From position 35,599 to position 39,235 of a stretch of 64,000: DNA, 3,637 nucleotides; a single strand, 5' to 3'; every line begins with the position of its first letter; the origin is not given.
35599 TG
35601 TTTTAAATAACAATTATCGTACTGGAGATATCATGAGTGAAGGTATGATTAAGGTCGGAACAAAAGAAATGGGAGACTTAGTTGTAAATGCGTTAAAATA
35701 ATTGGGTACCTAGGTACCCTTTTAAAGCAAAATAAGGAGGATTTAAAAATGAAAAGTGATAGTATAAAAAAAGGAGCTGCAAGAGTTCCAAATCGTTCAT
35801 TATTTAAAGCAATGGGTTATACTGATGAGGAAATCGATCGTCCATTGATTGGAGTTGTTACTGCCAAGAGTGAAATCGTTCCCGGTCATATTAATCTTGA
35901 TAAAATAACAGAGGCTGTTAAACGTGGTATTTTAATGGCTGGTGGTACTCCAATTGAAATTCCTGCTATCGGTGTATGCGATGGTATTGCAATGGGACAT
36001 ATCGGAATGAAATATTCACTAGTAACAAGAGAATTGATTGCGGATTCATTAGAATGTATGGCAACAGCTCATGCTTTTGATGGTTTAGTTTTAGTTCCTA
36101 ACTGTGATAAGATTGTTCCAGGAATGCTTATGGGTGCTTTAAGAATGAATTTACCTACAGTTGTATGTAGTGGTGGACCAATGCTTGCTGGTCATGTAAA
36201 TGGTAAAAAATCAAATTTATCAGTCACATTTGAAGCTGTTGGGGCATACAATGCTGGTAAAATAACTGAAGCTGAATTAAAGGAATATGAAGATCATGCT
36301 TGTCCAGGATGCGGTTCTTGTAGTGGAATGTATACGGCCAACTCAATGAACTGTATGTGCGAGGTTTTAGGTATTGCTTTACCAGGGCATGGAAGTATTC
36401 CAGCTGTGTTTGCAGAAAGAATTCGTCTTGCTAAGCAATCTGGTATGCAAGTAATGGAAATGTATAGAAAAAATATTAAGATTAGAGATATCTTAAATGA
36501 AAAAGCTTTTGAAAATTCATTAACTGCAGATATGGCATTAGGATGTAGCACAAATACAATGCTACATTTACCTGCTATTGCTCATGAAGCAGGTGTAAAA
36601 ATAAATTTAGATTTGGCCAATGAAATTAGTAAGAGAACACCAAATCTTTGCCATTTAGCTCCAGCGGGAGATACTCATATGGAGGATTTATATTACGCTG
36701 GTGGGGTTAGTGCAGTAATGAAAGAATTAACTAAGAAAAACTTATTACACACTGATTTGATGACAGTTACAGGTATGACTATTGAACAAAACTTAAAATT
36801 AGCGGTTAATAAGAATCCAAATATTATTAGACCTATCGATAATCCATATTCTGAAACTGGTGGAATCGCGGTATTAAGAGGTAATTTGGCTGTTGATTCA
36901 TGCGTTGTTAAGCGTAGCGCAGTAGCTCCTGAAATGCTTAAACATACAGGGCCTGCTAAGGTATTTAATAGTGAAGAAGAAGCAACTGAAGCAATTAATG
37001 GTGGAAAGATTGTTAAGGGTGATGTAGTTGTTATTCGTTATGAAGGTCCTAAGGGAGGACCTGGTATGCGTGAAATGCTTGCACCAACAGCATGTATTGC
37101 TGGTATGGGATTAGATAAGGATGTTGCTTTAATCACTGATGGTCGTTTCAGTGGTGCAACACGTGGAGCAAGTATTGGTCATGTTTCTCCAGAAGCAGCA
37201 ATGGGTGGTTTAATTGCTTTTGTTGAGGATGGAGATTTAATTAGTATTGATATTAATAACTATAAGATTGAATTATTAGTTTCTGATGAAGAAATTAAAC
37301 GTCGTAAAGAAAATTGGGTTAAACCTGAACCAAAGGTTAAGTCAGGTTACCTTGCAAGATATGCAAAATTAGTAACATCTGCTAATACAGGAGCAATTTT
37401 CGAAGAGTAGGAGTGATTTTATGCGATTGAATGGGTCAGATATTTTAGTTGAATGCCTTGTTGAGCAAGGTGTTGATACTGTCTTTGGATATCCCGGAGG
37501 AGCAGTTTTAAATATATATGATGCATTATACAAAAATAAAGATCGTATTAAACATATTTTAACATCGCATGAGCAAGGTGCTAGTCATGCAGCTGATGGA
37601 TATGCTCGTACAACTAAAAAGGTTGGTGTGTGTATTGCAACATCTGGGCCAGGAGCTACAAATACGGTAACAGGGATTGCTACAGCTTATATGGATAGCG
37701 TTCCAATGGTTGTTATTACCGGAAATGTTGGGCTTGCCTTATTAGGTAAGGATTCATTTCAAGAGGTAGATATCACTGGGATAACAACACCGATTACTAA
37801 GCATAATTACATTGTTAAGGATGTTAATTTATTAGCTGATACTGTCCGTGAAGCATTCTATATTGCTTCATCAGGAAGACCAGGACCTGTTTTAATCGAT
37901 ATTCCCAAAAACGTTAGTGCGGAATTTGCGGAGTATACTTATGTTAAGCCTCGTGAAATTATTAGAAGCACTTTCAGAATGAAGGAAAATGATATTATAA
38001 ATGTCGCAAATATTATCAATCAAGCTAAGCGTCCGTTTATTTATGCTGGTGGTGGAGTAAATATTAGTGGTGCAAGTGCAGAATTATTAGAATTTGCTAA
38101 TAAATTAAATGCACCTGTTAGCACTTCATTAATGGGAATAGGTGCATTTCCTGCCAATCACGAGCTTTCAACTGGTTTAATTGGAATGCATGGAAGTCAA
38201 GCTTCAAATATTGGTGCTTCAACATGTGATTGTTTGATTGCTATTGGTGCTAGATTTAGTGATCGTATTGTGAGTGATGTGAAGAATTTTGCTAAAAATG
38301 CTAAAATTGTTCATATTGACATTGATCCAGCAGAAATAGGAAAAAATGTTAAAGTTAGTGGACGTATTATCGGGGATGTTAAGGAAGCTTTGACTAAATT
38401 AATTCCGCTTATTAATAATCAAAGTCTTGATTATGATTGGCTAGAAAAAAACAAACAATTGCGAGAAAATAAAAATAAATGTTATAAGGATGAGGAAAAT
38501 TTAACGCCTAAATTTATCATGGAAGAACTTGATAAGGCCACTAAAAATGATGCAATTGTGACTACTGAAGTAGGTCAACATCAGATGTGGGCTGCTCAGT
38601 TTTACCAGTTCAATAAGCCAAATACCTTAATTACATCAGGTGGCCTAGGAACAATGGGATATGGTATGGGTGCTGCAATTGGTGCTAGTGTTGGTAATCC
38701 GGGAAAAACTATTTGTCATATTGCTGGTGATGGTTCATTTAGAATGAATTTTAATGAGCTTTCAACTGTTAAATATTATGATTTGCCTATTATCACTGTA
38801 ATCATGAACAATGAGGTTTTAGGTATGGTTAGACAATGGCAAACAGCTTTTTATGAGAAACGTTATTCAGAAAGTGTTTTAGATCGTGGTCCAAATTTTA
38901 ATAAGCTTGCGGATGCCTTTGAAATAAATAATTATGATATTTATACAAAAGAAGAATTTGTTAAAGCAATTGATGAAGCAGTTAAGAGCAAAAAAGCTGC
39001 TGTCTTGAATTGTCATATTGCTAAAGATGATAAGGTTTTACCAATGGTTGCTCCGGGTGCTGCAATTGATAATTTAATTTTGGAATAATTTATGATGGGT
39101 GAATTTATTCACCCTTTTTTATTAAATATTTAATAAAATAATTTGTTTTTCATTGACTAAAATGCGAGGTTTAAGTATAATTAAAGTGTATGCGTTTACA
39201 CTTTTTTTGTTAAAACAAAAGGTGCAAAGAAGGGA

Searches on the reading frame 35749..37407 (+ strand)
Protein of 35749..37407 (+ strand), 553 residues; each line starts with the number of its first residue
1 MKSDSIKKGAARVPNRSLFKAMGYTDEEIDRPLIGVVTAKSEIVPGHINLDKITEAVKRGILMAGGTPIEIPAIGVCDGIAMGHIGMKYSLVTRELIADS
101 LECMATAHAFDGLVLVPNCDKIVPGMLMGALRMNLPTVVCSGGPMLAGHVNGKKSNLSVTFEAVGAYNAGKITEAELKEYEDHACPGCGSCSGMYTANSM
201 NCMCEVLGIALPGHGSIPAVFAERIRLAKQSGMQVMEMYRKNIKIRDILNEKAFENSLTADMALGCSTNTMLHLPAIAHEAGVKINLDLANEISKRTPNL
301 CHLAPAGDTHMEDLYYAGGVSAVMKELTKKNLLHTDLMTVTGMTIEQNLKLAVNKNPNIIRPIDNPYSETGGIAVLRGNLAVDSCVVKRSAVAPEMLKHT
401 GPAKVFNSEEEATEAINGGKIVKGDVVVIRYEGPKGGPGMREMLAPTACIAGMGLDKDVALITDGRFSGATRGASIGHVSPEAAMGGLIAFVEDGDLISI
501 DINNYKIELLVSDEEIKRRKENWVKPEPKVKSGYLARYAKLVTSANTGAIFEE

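Call 74: search_protein_families(library=pfam, proteins=[window:35749-37407:+], max_evalue=0.00001)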
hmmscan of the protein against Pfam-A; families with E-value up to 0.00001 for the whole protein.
window:35749-37407:+ (553 aa): 2 families
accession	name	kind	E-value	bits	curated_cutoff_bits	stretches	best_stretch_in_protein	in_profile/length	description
PF00920.27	ILVD_EDD_N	-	3.1e-135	450.8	27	1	31-348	1-316/316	Dihydroxy-acid/6-phosphogluconate dehydratase N-terminal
PF24877.1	ILV_EDD_C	-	1.2e-82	276.4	27.7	1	358-549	1-191/191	Dihydroxy-acid/6-phosphogluconate dehydratase C-terminal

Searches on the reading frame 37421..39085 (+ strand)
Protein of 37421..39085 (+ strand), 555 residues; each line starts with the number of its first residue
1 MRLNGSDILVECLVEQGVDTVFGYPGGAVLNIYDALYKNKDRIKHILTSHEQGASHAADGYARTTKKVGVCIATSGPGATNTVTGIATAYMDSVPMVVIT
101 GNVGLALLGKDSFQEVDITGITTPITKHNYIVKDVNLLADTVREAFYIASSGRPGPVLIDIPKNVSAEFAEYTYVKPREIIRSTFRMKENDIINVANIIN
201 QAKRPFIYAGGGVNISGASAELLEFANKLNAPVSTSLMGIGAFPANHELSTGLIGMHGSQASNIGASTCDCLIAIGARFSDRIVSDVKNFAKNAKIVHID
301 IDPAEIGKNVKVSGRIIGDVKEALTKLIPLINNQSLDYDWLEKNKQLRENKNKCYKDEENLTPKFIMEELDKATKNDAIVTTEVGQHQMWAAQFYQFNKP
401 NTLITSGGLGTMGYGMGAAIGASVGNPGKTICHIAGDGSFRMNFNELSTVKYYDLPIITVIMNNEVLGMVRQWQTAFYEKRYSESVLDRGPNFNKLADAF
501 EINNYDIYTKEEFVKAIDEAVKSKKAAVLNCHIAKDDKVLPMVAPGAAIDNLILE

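Call 74: search_protein_families(library=pfam, proteins=[window:37421-39085:+], max_evalue=0.00001)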
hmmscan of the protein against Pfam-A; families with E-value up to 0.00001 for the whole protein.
window:37421-39085:+ (555 aa): 3 families
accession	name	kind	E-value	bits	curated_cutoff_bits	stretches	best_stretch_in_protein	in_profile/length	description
PF02775.26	TPP_enzyme_C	-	4e-50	170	21.9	1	384-531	2-151/151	Thiamine pyrophosphate enzyme, C-terminal TPP binding domain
PF00205.28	TPP_enzyme_M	-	2.1e-46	157.5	30.4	1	194-327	3-137/137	Thiamine pyrophosphate enzyme, central domain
PF02776.23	TPP_enzyme_N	-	3.2e-42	143.5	26.8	1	4-120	2-118/119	Thiamine pyrophosphate enzyme, N-terminal TPP binding domain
